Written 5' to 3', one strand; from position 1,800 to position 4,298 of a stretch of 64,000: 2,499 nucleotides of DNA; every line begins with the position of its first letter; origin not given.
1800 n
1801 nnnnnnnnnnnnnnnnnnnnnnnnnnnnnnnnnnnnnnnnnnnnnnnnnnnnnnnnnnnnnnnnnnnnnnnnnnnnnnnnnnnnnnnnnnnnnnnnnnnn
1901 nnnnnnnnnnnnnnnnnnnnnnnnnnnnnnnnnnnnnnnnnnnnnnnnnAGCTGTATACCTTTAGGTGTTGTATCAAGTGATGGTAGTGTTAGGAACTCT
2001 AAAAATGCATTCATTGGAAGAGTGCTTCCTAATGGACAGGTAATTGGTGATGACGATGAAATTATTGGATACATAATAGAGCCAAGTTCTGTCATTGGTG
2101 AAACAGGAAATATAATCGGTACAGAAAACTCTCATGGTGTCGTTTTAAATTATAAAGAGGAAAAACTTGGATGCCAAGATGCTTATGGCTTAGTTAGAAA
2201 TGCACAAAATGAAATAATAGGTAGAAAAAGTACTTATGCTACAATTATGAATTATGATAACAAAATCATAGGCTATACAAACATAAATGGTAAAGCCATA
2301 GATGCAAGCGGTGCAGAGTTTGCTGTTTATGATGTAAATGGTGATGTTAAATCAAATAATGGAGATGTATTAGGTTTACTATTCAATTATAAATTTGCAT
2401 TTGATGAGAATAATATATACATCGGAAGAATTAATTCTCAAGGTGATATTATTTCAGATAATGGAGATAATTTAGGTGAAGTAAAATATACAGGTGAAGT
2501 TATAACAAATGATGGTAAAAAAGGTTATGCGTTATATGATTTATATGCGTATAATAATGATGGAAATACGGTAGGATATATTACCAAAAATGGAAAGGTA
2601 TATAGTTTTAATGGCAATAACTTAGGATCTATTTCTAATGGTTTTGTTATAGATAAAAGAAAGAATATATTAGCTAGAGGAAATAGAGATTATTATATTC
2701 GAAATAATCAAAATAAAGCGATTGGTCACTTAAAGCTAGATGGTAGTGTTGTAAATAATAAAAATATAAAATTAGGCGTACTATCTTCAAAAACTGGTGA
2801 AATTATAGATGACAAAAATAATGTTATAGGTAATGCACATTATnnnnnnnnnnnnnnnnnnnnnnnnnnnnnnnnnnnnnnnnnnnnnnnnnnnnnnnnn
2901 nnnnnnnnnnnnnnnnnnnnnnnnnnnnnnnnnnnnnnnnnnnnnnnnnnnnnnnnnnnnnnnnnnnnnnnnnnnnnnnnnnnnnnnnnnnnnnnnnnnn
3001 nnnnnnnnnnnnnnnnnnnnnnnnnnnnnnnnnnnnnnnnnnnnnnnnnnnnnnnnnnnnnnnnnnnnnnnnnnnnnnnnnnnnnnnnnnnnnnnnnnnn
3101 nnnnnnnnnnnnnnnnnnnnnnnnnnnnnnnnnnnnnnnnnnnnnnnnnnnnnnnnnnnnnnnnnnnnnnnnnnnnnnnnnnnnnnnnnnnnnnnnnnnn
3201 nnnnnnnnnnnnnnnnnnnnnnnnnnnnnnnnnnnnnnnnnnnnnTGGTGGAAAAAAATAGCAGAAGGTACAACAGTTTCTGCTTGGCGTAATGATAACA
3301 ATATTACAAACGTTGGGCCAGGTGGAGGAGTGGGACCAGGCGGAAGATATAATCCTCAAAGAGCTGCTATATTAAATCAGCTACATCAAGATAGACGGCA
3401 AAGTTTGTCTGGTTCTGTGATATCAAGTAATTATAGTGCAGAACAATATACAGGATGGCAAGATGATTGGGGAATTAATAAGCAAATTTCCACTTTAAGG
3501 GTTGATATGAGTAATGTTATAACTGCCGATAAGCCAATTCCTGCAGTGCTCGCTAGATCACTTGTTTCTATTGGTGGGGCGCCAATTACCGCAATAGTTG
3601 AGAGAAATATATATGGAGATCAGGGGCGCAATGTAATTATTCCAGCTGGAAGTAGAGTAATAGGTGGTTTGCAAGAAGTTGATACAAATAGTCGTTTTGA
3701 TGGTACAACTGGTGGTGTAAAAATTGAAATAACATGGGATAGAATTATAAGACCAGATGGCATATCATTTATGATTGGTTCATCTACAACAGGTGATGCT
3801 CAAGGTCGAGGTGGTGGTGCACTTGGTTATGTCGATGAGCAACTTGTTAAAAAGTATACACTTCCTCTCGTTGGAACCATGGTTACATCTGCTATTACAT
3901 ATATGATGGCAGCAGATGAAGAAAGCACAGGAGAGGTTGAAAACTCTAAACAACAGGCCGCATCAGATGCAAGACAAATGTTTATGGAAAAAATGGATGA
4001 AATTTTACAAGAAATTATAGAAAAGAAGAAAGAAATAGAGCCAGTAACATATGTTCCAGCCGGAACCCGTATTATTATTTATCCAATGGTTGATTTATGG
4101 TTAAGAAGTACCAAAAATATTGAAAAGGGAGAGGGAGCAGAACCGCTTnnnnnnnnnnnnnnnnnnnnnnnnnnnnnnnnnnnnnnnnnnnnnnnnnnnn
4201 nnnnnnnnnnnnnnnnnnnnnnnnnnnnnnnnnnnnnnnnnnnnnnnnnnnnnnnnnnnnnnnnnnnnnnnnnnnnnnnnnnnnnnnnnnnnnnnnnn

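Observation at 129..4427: Giant CagY-style VirB10: about fifty 17-residue repeats fused to a VirB10/TrbI barrel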

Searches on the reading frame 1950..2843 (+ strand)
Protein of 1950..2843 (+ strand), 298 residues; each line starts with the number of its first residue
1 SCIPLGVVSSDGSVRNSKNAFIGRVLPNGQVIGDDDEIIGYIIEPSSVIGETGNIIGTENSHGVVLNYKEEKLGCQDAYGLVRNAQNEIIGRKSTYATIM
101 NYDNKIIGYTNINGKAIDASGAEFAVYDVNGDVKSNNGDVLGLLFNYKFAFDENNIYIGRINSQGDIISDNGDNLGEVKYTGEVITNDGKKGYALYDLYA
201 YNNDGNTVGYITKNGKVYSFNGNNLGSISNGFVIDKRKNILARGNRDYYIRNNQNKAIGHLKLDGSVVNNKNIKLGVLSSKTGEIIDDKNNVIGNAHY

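Call 56: predict_structure(alignment_id=A3)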
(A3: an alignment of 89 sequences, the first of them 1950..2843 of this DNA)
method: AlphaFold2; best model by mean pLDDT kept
length: 298 residues; sequences in the alignment: 89
mean_pLDDT: 95.0   pTM: 0.89
mean pLDDT of the five models: 95.0, 94.7, 94.5, 94.4, 94.0
residues with pLDDT >= 90: 283; 70-90: 15; 50-70: 0; < 50: 0
segments of 3 or more residues with pLDDT < 50: none
pLDDT, mean of each block of 10 residues (from residue 1): 90 94 95 93 94 94 94 94 95 95 97 92 95 93 97 97 97 98 97 97 95 97 95 95 96 94 95 96 95 91
secondary structure, 60 per line:
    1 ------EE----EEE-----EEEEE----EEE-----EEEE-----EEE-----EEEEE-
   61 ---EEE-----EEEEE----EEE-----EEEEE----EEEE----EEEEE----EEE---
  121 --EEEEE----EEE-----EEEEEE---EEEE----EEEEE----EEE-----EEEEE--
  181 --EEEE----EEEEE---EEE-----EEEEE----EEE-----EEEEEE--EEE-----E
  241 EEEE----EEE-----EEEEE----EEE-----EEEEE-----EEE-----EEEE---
elements in order: E13-15 E21-25 E30-32 E38-41 E47-49 E55-59 E64-66 E72-76 E81-83 E89-93 E98-101 E106-110 E115-117 E123-127 E132-134 E140-145 E149-152 E157-161 E166-168 E174-178 E183-186 E191-195 E199-201 E207-211 E216-218 E224-229 E232-234 E240-244 E249-251 E257-261 E266-268 E274-278 E284-286 E292-295

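Call 59: fold_search(model_id=the predicted structure, library=pdb)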
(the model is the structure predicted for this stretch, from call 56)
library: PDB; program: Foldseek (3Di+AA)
matches with E <= 10: 592; with E <= 0.001: 23
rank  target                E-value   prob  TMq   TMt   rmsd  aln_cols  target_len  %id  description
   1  7pq5                  1.7e-07  0.18  0.11  0.05  24.2       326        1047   11  Photorhabdus laumondii T6SS-associated Rhs protein carrying the Tre23 toxin domain (released 2021-12-01)
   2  8x2i                  2.5e-07  0.15  0.10  0.03  35.3       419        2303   13  Cryo-EM structure of the TcsL at pH 5.0 in its open conformation (released 2023-12-13)
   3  8qja_C                8.7e-07  0.20  0.10  0.04  22.3       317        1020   11  T6SS-linked Rhs repeat protein - Advenella mimigardefordensis VgrG-Rhs core (released 2024-09-25)
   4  8uxt                  1.0e-06  0.21  0.10  0.04  21.0       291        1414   14  Acinetobacter baumannii Tse15 Rhs effector, toxin cleavage mutant (D1369N, D1391N) (released 2024-10-09)
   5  8uy4_A                1.4e-06  0.12  0.09  0.04  22.7       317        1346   15  Acinetobacter baumannii Tse15 Rhs effector (released 2024-10-09)
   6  8qja_A                1.9e-06  0.16  0.10  0.05  22.7       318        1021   12  T6SS-linked Rhs repeat protein - Advenella mimigardefordensis VgrG-Rhs core (released 2024-09-25)
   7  8qja_D                4.8e-06  0.15  0.11  0.04  22.5       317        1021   12  T6SS-linked Rhs repeat protein - Advenella mimigardefordensis VgrG-Rhs core (released 2024-09-25)
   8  4gp0_A                8.9e-06  0.18  0.15  0.11  23.7       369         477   14  The crystal structure of human fascin 1 R149A K150A R151A mutant (released 2012-11-28)
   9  9g2h_A                2.0e-05  0.08  0.11  0.05  19.8       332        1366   11  Mouse Teneurin2 dimer variant A1B0 (released 2026-01-21)
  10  9gxi_A                3.8e-05  0.14  0.15  0.11  23.1       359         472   13  Subtomogram average of fascin-actin complex (released 2025-06-11)
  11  7bif_A                7.7e-05  0.14  0.14  0.14  16.7       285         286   11  Crystal structure of v22WRAP-T, a 7-bladed designer protein (released 2021-09-22)
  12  8h8a_A                7.7e-05  0.08  0.11  0.06  27.3       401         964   11  Type VI secretion system effector RhsP in its post-autoproteolysis and monomeric form (released 2023-01-18)
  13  7n9r                  8.4e-05  0.06  0.09  0.03  28.4       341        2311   14  state 4 of TcdB and FZD2 at pH5 (released 2022-03-02)
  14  7zau_G                1.3e-04  0.11  0.15  0.11  22.7       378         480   13  Fascin-1 in complex with Nb 3E11 (released 2023-09-27)
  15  7v1n_A                1.7e-04  0.07  0.12  0.03  34.1       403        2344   14  Structure of the Clade 2 C. difficile TcdB in complex with its receptor TFPI (released 2022-02-23)
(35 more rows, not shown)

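Call 62: fold_search(model_id=the predicted structure, library=viral)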
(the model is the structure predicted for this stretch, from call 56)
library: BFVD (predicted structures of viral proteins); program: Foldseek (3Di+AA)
matches with E <= 10: 1048; with E <= 0.001: 24
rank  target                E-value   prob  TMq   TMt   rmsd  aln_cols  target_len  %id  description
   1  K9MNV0                4.2e-06  0.13  0.11  0.09  46.2       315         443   11  Fiber [Bovine adenovirus 6]
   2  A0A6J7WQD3            5.5e-06  0.10  0.10  0.04  45.1       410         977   12  Intramolecular chaperone auto-processing domain containing protein [uncultured Caudovirales phage]
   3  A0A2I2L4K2            6.0e-06  0.11  0.11  0.10  19.3       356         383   15  MORN-repeat protein (Fragment) [Orpheovirus IHUMI-LCC2]
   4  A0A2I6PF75            1.0e-05  0.08  0.10  0.05  32.5       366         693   12  Long tail fiber protein Gp37 [Proteus phage phiP4-3]
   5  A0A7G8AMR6            1.3e-05  0.16  0.12  0.12  17.7       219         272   14  (no name in the UniProt tables at hand)
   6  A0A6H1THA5            1.5e-05  0.08  0.08  0.04  60.8       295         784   12  (no name in the UniProt tables at hand)
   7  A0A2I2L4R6            2.5e-05  0.13  0.13  0.13  22.7       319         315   12  MORN-repeat protein [Orpheovirus IHUMI-LCC2]
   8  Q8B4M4                2.8e-05  0.09  0.11  0.07  71.2       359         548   12  Fiber protein subtype B [Bovine adenovirus 2]
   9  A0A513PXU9            3.0e-05  0.06  0.08  0.06  59.8       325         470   15  Fiber protein (Fragment) [Porcine adenovirus]
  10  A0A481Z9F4            5.7e-05  0.12  0.12  0.08  20.4       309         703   11  HNH endonuclease [Pithovirus LCPAC401]
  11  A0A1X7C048            5.7e-05  0.08  0.13  0.11  22.4       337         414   14  (no name in the UniProt tables at hand)
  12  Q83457                8.1e-05  0.07  0.09  0.06  55.4       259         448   12  Fiber protein [Porcine adenovirus A serotype 3]
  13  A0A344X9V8            1.5e-04  0.04  0.08  0.04  54.8       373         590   12  Fiber [Egyptian fruit bat adenovirus]
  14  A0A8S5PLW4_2          1.8e-04  0.06  0.10  0.06  36.0       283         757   12  Prophage tail endopeptidase domain-containing protein [Siphoviridae sp. ctRcp9]
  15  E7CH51                2.0e-04  0.03  0.08  0.04  42.0       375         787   10  Fiber [Murine adenovirus 2]
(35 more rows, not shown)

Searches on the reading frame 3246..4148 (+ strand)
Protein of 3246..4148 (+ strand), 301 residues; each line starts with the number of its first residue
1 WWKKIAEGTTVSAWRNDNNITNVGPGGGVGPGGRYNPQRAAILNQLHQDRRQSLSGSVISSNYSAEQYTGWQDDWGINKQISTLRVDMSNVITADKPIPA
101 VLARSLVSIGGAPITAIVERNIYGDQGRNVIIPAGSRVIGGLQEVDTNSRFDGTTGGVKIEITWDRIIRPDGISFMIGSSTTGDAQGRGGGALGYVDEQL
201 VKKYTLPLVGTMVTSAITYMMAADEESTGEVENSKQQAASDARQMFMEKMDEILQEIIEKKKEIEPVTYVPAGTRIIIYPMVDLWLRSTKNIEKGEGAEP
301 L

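Call 39: find_homologous_proteins(query=window:3246-4148:+, max_evalue=1e-10)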
Query window:3246-4148:+ (301 aa): 82 proteins with E <= 1e-10 among 1787 candidates.
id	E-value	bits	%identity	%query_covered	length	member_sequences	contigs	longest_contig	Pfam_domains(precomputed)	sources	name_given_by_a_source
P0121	1.8e-155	535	80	98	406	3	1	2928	PF03743.20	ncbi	-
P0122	2.0e-155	535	80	98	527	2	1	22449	PF03743.20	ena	-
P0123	1.6e-143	496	73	99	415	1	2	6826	PF03743.20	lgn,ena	-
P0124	2.8e-133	462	73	91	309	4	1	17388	PF03743.20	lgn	-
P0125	1.2e-128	447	70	98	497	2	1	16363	PF03743.20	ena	-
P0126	3.0e-120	419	79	79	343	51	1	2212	PF03743.20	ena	-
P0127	8.0e-106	372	66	82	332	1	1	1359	PF21785.4,PF03743.20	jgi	jgi:hypothetical protein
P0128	1.3e-92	329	71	67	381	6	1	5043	PF03743.20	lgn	-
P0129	1.5e-92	328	71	67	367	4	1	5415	PF03743.20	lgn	-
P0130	2.3e-88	315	49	90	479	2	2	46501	PF03743.20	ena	-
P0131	3.1e-85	304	51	91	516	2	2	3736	PF03743.20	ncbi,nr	ncbi:MAG: TrbI/VirB10 family protein, partial [Alphaproteobacteria bacterium]|nr:TrbI/VirB10 family 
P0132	5.1e-85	304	50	88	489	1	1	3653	PF03743.20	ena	-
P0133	1.5e-84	302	49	88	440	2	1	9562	PF03743.20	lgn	-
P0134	9.6e-84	299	52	85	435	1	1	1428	PF03743.20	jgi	jgi:type IV secretion system protein VirB10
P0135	1.4e-83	299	50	88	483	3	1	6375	PF03743.20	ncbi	-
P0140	4.8e-80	287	51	89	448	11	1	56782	PF03743.20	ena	-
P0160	3.7e-57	212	44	85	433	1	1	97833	PF03743.20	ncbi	-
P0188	1.2e-27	115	35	73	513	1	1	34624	PF22073.3,PF15780.12,PF22544.3,PF03743.20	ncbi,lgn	-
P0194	3.2e-25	107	35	72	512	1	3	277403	PF15780.12,PF03743.20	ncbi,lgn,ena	-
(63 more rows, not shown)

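Call 52: find_encoding_contigs(protein=P0140, flank=10000, max_places=2)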
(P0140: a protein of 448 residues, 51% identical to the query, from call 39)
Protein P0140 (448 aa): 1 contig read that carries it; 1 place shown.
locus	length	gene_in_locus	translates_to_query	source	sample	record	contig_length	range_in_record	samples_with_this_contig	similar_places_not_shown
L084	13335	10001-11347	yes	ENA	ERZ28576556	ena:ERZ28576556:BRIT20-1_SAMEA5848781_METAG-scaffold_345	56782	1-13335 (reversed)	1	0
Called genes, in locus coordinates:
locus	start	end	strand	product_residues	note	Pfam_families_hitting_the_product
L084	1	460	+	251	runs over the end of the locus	PF04335:VirB8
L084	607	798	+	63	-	-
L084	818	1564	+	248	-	PF04335:VirB8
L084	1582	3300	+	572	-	PF03524:CagX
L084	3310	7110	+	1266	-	PF21784:Bflower (faint), PF21785:Bflower_2 (weak), PF05593:RHS_repeat (faint), PF21785:Bflower_2, PF12396:DUF3659 (weak), PF21785:Bflower_2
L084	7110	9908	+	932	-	-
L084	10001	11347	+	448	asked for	PF03743:TrbI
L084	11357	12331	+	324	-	PF00437:T2SSE, PF01580:FtsK_SpoIIIE (faint)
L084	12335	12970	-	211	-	PF03193:RsgA_GTPase (weak), PF00009:GTP_EFTU (faint), PF01926:MMR_HSR1, PF02421:FeoB_N (weak)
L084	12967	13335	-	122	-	?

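Call 53: find_encoding_contigs(protein=P0130, flank=10000, max_places=2)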
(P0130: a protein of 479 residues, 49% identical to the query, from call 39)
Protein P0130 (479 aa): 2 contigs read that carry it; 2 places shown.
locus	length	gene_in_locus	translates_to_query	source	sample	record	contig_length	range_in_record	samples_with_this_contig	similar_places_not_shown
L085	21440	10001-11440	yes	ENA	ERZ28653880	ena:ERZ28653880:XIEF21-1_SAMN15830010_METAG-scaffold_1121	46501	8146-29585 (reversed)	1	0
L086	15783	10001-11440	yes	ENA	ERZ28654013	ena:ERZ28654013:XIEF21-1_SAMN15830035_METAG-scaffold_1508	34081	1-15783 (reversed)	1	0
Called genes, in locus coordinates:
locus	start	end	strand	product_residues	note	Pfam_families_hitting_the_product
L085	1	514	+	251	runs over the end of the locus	PF04335:VirB8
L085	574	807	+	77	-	-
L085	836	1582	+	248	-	PF04335:VirB8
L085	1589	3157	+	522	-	PF03524:CagX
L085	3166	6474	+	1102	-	PF21785:Bflower_2, PF05593:RHS_repeat (faint), PF12396:DUF3659 (faint), PF21784:Bflower (faint), PF21785:Bflower_2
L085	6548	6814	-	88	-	-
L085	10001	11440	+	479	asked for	PF03743:TrbI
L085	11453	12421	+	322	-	PF00437:T2SSE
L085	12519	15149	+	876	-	-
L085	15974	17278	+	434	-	-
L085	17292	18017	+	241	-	-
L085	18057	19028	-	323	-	PF01381:HTH_3, PF12844:HTH_19 (faint), PF13413:HTH_25 (faint), PF13443:HTH_26 (faint), PF13560:HTH_31, PF01381:HTH_3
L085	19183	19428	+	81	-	-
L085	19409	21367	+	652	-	-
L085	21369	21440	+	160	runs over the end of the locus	-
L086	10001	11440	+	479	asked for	PF03743:TrbI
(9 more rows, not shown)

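Call 55: find_encoding_contigs(protein=P0160, flank=10000, max_places=2)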
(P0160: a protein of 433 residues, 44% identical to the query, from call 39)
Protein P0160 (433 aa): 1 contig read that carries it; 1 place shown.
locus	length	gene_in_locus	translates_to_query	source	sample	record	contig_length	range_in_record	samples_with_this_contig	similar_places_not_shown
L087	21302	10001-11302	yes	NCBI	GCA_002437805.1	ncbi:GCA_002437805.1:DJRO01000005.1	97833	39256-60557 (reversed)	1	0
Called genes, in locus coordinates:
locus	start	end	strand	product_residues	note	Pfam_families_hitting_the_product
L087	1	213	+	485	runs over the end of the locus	-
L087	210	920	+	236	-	PF02230:Abhydrolase_2, PF03959:FSH1 (weak), PF01738:DLH (weak)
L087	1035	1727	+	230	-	PF04335:VirB8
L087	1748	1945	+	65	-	-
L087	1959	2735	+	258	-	PF04335:VirB8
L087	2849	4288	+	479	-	PF03524:CagX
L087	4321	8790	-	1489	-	-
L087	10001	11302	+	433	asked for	PF03743:TrbI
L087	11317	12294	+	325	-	PF00437:T2SSE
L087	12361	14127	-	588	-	PF13292:DXP_synthase_N, PF00456:Transketolase_N (weak), PF00676:E1_dh (weak), PF02775:TPP_enzyme_C (weak), PF02779:Transket_pyr, PF02780:Transketolase_C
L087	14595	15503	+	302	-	PF01509:TruB_N, PF16198:TruB_C_2 (weak), PF09142:TruB_C (weak)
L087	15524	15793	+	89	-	PF00312:Ribosomal_S15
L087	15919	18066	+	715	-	PF01138:RNase_PH, PF03725:RNase_PH_C, PF03726:PNPase, PF01138:RNase_PH, PF00013:KH_1, PF00575:S1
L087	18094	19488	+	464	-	PF03060:NMO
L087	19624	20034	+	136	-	PF01475:FUR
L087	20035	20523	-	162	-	PF06347:SH3_4, PF08239:SH3_3 (faint)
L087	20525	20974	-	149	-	PF00692:dUTPase, PF22769:DCD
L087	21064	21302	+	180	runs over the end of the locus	PF08238:Sel1 (weak)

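Call 70: search_protein_families(library=pfam, proteins=[L087:4264-4965:+, L085:3166-3867:+, P0188, P0194], max_evalue=1)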
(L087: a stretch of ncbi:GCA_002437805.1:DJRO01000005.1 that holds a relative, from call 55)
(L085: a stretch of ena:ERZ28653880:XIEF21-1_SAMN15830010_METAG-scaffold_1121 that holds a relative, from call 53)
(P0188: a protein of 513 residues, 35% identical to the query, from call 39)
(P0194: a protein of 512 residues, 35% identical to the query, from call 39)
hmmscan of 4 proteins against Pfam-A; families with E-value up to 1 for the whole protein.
L087:4264-4965:+ (234 aa): 4 families
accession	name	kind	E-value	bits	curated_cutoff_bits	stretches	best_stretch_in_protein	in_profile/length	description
PF15780.11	ASH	-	0.0048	17.5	27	1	94-176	9-88/98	Abnormal spindle-like microcephaly-assoc'd, ASPM-SPD-2-Hydin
PF24771.2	Ig_CFAP74_1st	-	0.01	16.6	29.2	1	93-177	2-85/97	CFAP74 first Ig-like domain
PF22073.2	Cep192_D4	-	0.019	15.6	35.5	1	93-179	5-95/112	Cep192 domain 4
PF02038.21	ATP1G1_PLM_MAT8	-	0.037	13.8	26.9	1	32-52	19-39/48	ATP1G1/PLM/MAT8 family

L085:3166-3867:+ (234 aa): 2 families
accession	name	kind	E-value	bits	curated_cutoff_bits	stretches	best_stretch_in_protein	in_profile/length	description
PF15780.11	ASH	-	0.0013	19.3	27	1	92-163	15-83/98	Abnormal spindle-like microcephaly-assoc'd, ASPM-SPD-2-Hydin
PF11297.13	DUF3098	-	0.019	14.9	25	1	14-54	3-41/67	Protein of unknown function (DUF3098)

P0188 (513 aa): 8 families
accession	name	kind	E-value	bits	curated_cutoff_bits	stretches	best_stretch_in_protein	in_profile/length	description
PF03743.19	TrbI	-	3.4e-49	167.7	35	1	237-426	1-188/188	Bacterial conjugation TrbI-like protein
PF15780.11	ASH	-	1e-08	35.7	27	1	65-146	5-87/98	Abnormal spindle-like microcephaly-assoc'd, ASPM-SPD-2-Hydin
PF22073.2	Cep192_D4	-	1.6e-06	28.7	35.5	1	63-162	4-109/112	Cep192 domain 4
PF22544.2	HYDIN_VesB_CFA65-like_Ig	-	7.8e-06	26.5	25.5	1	62-156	2-93/100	HYDIN/CFA65/VesB-like, Ig-like domain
PF24771.2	Ig_CFAP74_1st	-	8.9e-05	23.2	29.2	1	65-148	3-85/97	CFAP74 first Ig-like domain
PF12371.14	TMEM131_like_N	-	0.0025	18.4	28.8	1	64-147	2-82/84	Transmembrane protein 131-like N-terminal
PF24770.2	Ig-CFAP74_2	-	0.068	14.1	27.4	1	63-96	1-34/185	CFAP74 second Ig-like domain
PF22066.2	Cep192_D8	-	0.13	12.9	33.5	1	69-164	12-100/101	Cep192 domain 8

P0194 (512 aa): 7 families
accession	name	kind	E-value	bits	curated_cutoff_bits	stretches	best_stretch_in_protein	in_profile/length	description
PF03743.19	TrbI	-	7.1e-50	169.9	35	1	233-422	1-188/188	Bacterial conjugation TrbI-like protein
PF15780.11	ASH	-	2.7e-09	37.5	27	1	67-148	10-88/98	Abnormal spindle-like microcephaly-assoc'd, ASPM-SPD-2-Hydin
PF22073.2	Cep192_D4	-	9.2e-05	23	35.5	1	65-151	5-95/112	Cep192 domain 4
PF22544.2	HYDIN_VesB_CFA65-like_Ig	-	0.0017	19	25.5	1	64-152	3-88/100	HYDIN/CFA65/VesB-like, Ig-like domain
PF14874.12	PapD-like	-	0.015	15.9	27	1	63-153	3-91/102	Flagellar-associated PapD-like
PF22066.2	Cep192_D8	-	0.08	13.6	33.5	1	71-164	13-100/101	Cep192 domain 8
PF24771.2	Ig_CFAP74_1st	-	0.13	13.1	29.2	1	66-149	3-85/97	CFAP74 first Ig-like domain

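Call 78: search_protein_families(library=pfam, proteins=[L087:3926-4285:+], max_evalue=1)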
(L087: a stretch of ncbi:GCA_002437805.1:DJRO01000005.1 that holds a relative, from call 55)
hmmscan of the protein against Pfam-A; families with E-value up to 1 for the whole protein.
L087:3926-4285:+ (120 aa): 2 families
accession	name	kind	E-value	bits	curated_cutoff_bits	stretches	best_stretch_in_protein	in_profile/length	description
PF05036.18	SPOR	-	2.5e-06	28.1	21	1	40-118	7-76/76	SPOR domain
PF00562.33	RNA_pol_Rpb2_6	-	0.09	12.3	23.4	1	81-118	205-242/373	RNA polymerase Rpb2, domain 6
